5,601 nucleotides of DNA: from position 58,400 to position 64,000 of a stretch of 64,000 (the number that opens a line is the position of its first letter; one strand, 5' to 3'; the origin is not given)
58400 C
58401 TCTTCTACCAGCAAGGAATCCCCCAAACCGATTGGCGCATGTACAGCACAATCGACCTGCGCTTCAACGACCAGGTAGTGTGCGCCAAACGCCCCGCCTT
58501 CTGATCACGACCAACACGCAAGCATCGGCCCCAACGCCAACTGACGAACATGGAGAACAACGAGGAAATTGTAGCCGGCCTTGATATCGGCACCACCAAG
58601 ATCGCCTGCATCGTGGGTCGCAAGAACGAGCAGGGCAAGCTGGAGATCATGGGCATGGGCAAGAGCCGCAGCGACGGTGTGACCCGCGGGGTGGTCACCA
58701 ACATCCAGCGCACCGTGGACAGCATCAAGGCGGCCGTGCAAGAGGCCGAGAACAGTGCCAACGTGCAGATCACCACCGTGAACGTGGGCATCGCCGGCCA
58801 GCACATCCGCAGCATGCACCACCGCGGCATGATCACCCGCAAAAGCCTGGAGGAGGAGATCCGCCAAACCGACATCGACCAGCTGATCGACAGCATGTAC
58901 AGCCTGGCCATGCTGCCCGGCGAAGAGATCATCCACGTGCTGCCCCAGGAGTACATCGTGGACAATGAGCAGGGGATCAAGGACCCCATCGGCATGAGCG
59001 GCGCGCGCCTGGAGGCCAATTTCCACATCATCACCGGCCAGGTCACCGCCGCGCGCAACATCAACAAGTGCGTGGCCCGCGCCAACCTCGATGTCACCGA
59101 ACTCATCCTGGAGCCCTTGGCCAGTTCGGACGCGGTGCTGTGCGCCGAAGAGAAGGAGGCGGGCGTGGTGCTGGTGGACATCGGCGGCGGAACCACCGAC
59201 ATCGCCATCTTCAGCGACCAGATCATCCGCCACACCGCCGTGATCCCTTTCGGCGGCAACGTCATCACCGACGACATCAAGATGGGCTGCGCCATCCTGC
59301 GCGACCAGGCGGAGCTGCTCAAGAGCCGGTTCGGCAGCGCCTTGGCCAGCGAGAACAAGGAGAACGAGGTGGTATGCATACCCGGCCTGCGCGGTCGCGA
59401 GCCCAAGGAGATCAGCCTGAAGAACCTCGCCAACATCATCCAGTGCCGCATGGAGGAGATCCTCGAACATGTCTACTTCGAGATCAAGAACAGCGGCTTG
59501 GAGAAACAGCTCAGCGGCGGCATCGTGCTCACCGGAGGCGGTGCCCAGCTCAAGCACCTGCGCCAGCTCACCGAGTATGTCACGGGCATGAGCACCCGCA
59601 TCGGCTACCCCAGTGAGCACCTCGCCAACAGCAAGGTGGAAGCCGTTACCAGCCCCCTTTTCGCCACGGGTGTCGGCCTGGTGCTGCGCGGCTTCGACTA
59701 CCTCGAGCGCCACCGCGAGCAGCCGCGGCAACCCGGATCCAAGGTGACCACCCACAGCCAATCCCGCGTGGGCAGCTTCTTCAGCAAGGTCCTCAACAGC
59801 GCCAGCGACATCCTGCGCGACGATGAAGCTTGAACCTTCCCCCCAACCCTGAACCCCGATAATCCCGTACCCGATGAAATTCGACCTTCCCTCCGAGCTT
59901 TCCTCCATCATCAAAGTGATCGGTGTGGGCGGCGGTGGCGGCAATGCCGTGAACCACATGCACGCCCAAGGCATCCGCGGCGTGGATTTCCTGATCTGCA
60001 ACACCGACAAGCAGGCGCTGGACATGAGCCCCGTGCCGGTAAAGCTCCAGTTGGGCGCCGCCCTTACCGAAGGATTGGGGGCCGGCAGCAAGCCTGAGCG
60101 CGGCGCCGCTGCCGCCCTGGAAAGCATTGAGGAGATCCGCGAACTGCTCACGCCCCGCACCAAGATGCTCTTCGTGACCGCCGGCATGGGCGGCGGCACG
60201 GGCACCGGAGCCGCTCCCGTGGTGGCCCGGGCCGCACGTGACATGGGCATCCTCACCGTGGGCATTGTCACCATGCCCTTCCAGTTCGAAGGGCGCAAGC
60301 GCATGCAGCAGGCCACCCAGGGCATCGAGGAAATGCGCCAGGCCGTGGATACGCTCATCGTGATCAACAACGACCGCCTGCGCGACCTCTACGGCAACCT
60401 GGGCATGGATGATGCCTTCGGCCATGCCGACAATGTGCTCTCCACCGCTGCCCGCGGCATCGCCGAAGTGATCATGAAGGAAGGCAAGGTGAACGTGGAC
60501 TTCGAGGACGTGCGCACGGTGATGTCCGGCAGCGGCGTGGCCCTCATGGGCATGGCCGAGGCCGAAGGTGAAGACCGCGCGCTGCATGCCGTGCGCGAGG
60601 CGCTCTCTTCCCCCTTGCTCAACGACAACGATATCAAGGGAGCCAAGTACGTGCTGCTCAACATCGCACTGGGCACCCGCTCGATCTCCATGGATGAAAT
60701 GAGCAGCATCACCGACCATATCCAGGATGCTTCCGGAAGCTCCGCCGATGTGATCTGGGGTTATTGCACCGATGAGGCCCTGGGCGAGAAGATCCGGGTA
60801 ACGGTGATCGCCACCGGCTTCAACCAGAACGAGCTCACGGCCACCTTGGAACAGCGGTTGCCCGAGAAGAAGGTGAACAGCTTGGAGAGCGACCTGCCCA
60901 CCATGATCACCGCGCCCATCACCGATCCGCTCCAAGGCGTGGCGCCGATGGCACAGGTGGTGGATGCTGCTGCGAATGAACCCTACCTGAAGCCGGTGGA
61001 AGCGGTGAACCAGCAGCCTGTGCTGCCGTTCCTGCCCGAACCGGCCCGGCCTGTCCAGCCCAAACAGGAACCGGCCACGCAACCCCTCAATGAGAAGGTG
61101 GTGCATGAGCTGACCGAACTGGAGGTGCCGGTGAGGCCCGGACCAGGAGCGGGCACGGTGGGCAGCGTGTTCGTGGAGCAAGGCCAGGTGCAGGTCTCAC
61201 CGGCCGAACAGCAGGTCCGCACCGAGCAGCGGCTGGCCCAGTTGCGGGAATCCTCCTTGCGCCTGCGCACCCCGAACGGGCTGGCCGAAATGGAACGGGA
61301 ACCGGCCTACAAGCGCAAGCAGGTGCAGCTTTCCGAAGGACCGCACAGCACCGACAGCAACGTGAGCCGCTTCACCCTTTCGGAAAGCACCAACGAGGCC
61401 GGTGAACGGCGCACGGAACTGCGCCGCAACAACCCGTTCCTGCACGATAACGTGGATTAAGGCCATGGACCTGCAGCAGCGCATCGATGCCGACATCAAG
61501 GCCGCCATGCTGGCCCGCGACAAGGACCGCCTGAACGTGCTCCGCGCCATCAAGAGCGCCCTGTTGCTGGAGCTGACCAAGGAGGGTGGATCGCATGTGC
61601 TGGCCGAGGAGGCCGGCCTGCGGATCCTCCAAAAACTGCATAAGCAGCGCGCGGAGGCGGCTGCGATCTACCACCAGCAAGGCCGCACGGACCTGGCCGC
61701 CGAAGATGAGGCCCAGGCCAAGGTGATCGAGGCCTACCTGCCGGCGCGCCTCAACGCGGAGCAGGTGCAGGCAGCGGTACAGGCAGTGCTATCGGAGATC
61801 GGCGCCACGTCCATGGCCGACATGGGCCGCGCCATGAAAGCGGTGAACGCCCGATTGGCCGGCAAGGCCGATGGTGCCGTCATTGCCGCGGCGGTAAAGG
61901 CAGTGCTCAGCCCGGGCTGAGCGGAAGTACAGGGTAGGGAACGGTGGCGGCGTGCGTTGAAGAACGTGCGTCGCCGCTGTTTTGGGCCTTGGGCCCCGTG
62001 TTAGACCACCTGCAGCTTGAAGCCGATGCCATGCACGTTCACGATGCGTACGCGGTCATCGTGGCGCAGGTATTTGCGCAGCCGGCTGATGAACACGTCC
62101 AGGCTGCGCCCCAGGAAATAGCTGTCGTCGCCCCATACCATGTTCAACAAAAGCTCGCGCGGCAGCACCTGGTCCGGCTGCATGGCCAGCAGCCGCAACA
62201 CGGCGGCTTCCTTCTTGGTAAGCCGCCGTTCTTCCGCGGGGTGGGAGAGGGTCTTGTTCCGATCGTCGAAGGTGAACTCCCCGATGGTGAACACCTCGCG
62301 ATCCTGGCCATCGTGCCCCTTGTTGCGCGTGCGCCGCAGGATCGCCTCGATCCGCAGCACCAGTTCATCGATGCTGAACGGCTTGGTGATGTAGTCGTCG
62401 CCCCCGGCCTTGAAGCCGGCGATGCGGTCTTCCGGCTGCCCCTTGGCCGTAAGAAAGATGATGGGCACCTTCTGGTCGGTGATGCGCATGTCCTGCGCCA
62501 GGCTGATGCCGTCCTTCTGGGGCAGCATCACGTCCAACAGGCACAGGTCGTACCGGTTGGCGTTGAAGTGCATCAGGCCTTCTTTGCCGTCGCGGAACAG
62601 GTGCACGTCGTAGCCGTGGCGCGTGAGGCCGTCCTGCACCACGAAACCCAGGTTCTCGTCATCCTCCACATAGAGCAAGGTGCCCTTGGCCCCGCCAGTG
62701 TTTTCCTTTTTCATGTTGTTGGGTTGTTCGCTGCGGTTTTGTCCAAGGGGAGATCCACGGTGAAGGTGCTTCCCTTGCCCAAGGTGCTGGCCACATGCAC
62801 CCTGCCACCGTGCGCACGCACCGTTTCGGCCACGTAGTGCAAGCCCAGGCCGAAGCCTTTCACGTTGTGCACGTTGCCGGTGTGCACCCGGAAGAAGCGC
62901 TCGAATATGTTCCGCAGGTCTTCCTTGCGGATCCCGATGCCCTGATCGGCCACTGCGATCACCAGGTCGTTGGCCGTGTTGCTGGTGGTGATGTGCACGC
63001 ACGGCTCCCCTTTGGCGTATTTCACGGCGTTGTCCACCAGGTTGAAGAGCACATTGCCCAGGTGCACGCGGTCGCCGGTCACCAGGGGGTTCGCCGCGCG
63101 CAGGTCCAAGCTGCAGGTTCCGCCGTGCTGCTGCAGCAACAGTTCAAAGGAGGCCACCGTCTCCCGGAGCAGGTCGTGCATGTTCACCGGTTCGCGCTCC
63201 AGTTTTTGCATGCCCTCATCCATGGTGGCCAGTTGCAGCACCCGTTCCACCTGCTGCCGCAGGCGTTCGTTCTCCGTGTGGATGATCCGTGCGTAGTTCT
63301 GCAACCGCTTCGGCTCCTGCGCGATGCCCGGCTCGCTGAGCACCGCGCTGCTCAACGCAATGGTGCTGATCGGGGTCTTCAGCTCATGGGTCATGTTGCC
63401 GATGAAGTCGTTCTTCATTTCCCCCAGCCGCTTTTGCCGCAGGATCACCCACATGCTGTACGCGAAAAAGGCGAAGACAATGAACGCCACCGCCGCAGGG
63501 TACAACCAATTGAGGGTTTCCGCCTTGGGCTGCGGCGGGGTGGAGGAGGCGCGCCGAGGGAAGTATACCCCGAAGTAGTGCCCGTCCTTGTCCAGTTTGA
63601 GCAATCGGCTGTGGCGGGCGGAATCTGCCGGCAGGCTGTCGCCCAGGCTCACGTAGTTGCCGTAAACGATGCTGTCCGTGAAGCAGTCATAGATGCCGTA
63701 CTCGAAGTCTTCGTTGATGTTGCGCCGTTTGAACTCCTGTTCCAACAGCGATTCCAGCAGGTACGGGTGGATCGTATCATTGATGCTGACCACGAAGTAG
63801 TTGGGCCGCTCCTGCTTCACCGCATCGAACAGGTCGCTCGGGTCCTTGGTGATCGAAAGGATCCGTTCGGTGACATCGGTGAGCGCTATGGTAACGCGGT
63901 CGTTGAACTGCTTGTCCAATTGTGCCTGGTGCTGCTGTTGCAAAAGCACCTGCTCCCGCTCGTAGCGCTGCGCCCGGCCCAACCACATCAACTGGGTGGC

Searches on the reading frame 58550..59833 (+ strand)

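Call 83: search_protein_families(library=pfam, proteins=[window:58550-59833:+], max_evalue=0.001)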
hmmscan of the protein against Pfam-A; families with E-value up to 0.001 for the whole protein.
window:58550-59833:+ (427 aa): 6 families
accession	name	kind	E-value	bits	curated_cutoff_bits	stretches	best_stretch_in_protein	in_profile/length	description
PF14450.12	FtsA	-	1.2e-45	155.4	31.8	2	207-376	1-127/127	Cell division protein FtsA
PF02491.25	SHS2_FTSA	-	1.1e-30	106.2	25.4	1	83-162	1-79/79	SHS2 domain inserted in FTSA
PF06723.19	MreB_Mbl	-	5e-13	49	27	1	201-352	142-304/327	MreB/Mbl protein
PF11104.14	PilM_2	-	1.5e-10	41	27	0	195-259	171-235/340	Type IV pilus assembly protein PilM;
PF06277.17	EutA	-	6.4e-06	25.8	27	1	196-265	135-205/475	Ethanolamine utilisation protein EutA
PF01869.26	BcrAD_BadFG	-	0.00055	20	31.5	0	10-85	2-75/271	BadF/BadG/BcrA/BcrD ATPase family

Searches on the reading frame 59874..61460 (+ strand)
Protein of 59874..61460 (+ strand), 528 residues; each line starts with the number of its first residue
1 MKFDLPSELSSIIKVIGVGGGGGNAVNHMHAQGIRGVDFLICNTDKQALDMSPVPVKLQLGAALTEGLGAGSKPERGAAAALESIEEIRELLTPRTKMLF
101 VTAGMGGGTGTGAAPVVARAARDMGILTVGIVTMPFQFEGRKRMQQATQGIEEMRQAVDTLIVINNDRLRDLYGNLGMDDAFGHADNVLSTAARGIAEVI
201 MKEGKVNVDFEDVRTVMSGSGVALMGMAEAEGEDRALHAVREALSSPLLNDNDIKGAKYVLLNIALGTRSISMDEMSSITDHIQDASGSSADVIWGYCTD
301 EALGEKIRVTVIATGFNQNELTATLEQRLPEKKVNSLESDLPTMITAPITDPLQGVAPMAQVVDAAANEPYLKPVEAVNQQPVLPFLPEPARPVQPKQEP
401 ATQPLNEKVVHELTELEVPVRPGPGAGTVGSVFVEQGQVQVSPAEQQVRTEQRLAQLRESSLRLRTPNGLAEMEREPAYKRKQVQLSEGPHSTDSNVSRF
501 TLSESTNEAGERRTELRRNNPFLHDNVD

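Call 83: search_protein_families(library=pfam, proteins=[window:59874-61460:+], max_evalue=0.001)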
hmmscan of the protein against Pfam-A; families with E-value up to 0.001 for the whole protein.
window:59874-61460:+ (528 aa): 2 families
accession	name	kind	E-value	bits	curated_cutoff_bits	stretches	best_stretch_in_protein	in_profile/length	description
PF00091.31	Tubulin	-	1.1e-47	163.3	33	1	13-173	2-189/190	Tubulin/FtsZ family, GTPase domain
PF12327.13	FtsZ_C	-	1.5e-25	89.7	27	1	221-316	1-94/95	FtsZ family, C-terminal domain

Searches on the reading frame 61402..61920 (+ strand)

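Call 83: search_protein_families(library=pfam, proteins=[window:61402-61920:+], max_evalue=0.001)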
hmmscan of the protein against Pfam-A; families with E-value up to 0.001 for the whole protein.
window:61402-61920:+ (172 aa): 1 family
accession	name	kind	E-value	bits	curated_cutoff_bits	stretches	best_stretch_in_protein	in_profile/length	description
PF09424.15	YqeY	-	2.3e-41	141.6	27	1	26-169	2-143/143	Yqey-like protein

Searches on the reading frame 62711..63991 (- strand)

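Call 83: search_protein_families(library=pfam, proteins=[window:62711-63991:-], max_evalue=0.001)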
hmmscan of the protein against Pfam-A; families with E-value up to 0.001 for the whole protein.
window:62711-63991:- (426 aa): 2 families
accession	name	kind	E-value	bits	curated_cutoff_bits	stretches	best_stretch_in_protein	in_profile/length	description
PF02518.31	HATPase_c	-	3.9e-27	95.3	26.4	1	306-417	1-110/111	Histidine kinase-, DNA gyrase B-, and HSP90-like ATPase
PF00512.31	HisKA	-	3e-14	53.3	26.9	1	192-260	1-66/66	His Kinase A (phospho-acceptor) domain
